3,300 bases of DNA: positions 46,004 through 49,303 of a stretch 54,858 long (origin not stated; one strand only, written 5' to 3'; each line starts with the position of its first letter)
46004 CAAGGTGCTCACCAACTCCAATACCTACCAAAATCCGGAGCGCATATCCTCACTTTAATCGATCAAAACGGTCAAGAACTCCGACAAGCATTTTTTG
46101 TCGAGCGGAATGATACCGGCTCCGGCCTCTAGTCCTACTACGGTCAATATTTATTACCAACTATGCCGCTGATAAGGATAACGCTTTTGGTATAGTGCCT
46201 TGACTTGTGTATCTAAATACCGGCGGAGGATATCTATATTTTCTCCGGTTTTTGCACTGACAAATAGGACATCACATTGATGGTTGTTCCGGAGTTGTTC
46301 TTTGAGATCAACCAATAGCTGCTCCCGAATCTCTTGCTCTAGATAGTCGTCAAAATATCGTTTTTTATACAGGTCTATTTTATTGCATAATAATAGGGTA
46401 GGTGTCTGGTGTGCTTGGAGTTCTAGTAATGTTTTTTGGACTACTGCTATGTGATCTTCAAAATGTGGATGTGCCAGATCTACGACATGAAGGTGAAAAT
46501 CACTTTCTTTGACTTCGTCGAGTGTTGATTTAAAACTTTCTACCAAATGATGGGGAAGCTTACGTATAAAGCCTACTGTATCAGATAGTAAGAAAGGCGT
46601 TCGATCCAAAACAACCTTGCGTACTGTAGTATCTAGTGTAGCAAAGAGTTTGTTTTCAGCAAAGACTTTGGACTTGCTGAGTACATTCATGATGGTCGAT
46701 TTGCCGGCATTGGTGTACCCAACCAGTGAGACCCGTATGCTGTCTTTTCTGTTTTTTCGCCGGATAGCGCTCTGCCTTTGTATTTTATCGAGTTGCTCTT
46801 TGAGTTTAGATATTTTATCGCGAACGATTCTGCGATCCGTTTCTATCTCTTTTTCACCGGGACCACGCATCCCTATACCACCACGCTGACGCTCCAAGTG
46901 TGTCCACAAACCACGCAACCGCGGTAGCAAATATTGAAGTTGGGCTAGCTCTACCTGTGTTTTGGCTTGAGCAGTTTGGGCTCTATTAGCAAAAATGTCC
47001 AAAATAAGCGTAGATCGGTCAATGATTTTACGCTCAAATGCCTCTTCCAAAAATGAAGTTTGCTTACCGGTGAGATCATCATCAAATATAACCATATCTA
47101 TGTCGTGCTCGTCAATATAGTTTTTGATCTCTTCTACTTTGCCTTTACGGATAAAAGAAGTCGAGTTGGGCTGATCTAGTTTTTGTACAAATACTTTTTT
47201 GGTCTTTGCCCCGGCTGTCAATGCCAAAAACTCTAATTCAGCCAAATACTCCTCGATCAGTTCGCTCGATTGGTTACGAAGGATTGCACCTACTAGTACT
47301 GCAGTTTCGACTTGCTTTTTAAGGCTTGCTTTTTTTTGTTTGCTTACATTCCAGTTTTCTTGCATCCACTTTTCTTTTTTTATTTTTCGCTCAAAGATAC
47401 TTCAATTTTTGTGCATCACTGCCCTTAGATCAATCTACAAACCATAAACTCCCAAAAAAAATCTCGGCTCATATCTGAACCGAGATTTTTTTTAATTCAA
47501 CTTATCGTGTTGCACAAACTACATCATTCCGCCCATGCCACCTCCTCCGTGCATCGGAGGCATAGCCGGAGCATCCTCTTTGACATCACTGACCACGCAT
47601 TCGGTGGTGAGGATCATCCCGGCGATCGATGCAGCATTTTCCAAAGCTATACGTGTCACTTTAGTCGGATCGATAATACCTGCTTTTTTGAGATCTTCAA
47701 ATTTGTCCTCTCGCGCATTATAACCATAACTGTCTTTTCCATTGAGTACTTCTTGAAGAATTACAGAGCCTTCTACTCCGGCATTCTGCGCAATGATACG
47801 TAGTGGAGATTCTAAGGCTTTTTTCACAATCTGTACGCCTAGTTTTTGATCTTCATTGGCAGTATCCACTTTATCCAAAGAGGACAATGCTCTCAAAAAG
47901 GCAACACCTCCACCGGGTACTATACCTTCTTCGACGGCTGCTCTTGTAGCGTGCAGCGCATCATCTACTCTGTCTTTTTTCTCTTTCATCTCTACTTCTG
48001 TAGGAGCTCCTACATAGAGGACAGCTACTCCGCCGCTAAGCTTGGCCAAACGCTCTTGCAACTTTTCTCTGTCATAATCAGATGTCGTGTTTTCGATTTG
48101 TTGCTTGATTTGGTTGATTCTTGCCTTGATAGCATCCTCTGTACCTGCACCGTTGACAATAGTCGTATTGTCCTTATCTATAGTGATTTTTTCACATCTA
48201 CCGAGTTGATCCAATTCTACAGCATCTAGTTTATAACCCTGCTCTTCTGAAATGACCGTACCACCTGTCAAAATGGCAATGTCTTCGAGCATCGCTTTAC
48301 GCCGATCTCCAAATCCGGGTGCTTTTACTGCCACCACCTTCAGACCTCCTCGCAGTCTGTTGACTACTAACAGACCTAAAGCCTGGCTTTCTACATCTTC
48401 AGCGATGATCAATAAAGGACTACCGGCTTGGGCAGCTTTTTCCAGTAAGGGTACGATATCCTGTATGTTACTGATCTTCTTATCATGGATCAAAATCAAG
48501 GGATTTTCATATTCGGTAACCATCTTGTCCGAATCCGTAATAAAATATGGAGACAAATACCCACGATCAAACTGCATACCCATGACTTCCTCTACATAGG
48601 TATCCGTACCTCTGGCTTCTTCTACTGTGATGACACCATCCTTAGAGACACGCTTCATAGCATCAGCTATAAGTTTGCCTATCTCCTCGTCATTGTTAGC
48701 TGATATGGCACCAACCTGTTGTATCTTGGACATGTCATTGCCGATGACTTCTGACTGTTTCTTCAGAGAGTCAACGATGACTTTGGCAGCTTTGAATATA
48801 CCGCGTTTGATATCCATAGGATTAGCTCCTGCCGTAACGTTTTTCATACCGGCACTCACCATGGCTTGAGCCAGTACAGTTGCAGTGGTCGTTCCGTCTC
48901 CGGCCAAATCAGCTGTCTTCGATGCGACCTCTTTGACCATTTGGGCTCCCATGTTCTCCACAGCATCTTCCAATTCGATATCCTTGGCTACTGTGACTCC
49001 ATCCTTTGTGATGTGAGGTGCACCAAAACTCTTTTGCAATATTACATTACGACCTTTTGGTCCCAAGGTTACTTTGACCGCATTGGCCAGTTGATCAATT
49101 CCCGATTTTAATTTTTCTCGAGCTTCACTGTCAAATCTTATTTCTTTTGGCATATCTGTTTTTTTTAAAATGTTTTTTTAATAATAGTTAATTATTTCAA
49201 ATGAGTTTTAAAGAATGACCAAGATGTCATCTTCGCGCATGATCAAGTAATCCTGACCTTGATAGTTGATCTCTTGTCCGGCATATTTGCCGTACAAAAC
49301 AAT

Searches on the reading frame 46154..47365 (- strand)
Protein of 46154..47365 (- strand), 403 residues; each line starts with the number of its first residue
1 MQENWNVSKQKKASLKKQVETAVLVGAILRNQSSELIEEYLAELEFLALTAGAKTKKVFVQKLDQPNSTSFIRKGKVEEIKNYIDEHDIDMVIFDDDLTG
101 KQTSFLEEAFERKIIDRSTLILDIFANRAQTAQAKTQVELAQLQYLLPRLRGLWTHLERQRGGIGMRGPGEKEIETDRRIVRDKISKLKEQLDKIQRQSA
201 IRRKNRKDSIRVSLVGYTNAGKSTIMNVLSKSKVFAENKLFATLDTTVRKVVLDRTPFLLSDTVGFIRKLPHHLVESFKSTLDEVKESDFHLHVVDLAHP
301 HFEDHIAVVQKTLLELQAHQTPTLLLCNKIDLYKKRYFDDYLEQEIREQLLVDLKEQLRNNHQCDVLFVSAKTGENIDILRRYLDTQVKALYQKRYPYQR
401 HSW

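Call 50: search_protein_families(library=pfam, proteins=[window:46154-47365:-], max_evalue=0.00001)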
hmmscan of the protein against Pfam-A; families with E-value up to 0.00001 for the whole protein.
window:46154-47365:- (403 aa): 6 families
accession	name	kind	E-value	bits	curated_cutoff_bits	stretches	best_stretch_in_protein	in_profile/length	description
PF16360.10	GTP-bdg_M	-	2.4e-32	111.7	29.5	1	128-206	1-79/79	GTP-binding GTPase Middle Region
PF13167.11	GTP-bdg_N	-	2.9e-29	101.9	25.4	1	38-126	1-89/89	GTP-binding GTPase N-terminal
PF01926.29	MMR_HSR1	-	1.4e-19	70.7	21.9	1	211-329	1-113/113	50S ribosome-binding GTPase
PF00009.33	GTP_EFTU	-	1.4e-07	31.7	26.5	0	288-388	93-186/188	Elongation factor Tu GTP binding domain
PF03193.22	RsgA_GTPase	-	3.1e-07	30.8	30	0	294-391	29-111/174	RsgA GTPase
PF00025.27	Arf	-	2.2e-06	27.7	22.3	1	205-382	10-168/174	ADP-ribosylation factor family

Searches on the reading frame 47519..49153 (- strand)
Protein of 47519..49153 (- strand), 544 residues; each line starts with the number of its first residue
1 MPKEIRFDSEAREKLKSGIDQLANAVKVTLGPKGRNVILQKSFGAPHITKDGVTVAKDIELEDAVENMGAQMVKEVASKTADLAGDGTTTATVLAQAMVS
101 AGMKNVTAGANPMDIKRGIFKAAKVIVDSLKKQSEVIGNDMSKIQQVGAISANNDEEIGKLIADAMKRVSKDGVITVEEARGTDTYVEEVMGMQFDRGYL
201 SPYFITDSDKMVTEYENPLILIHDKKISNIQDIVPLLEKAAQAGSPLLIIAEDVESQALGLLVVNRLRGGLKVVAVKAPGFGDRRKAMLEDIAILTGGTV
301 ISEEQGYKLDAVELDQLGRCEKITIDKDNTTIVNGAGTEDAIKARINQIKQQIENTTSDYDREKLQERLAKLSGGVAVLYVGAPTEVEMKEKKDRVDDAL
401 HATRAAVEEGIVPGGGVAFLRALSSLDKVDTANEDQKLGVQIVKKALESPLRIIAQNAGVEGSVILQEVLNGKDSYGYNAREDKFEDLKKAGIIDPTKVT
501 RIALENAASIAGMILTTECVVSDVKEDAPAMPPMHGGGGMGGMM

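Call 50: search_protein_families(library=pfam, proteins=[window:47519-49153:-], max_evalue=0.00001)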
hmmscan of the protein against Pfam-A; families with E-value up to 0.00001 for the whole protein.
window:47519-49153:- (544 aa): 1 family
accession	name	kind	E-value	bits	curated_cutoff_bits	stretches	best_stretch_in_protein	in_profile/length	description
PF00118.29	Cpn60_TCP1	-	7.9e-80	269.3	34.3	1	22-524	1-489/490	TCP-1/cpn60 chaperonin family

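Call 59: list_cluster_members(proteins=[window:47519-49153:-, window:9333-11336:-, window:35318-36700:-, window:36809-37462:+, window:8445-9305:+])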
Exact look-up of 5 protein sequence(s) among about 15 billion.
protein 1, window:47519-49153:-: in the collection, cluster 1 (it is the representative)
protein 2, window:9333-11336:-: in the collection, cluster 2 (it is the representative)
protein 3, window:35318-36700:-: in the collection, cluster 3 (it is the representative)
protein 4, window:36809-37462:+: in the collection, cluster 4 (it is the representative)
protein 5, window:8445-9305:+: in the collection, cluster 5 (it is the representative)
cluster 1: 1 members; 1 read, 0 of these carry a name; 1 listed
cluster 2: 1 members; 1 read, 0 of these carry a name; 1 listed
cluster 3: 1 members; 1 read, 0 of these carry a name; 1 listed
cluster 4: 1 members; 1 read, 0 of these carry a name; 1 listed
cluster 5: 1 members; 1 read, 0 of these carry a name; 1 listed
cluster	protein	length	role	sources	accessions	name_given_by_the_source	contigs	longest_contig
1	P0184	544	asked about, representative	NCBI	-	-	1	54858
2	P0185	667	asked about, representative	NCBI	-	-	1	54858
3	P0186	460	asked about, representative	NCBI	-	-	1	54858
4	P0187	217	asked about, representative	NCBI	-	-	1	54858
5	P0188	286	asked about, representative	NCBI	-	-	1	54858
